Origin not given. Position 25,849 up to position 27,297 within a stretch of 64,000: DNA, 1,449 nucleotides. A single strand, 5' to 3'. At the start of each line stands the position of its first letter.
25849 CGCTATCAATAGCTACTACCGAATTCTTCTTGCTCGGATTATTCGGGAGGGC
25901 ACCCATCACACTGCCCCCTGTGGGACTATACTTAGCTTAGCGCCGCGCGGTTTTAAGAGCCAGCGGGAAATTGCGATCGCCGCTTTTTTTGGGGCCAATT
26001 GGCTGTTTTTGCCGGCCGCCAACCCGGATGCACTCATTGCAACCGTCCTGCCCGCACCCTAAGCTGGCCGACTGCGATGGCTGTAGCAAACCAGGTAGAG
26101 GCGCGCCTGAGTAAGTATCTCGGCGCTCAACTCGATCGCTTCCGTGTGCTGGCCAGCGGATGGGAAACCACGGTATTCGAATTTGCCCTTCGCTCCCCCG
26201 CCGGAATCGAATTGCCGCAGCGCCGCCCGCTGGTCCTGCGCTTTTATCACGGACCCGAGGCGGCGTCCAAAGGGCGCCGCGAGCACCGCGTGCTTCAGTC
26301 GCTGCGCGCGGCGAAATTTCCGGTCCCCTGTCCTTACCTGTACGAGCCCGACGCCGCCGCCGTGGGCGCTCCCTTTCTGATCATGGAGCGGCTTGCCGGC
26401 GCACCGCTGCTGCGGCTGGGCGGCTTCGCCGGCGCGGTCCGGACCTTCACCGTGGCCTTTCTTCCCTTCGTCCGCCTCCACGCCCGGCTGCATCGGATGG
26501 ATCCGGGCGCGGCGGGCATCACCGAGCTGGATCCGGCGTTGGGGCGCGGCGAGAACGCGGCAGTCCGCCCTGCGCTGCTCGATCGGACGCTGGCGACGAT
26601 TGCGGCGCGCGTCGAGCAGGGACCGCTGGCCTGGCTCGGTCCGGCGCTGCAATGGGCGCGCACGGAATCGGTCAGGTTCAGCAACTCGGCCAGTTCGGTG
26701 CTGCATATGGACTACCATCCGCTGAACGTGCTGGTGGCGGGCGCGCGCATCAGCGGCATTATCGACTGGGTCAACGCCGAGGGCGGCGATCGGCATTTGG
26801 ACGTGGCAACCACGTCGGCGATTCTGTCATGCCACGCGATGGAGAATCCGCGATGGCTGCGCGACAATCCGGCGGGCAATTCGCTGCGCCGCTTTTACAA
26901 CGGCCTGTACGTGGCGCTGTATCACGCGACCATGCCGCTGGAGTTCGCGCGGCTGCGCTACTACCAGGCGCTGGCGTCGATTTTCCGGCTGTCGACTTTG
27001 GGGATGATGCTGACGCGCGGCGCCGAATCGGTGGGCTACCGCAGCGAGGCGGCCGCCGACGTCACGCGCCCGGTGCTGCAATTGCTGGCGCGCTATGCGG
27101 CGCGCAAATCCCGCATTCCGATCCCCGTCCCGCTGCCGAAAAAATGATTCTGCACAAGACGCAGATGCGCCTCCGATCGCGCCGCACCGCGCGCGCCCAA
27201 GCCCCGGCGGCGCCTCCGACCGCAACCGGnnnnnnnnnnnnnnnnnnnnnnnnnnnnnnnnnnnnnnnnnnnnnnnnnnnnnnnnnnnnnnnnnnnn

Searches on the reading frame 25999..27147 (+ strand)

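Call 3: search_protein_families(library=pfam, proteins=[window:25999-27147:+], max_evalue=0.01)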
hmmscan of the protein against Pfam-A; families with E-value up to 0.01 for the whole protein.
window:25999-27147:+ (382 aa): 1 family
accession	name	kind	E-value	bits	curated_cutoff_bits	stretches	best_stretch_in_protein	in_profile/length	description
PF01636.29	APH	-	8.8e-26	91.5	23.2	1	49-275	3-212/239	Phosphotransferase enzyme family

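Call 60: search_protein_families(library=padloc, proteins=[window:25999-27147:+], max_evalue=0.001)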
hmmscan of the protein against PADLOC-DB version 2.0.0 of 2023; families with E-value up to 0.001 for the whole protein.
window:25999-27147:+ (382 aa): 0 families
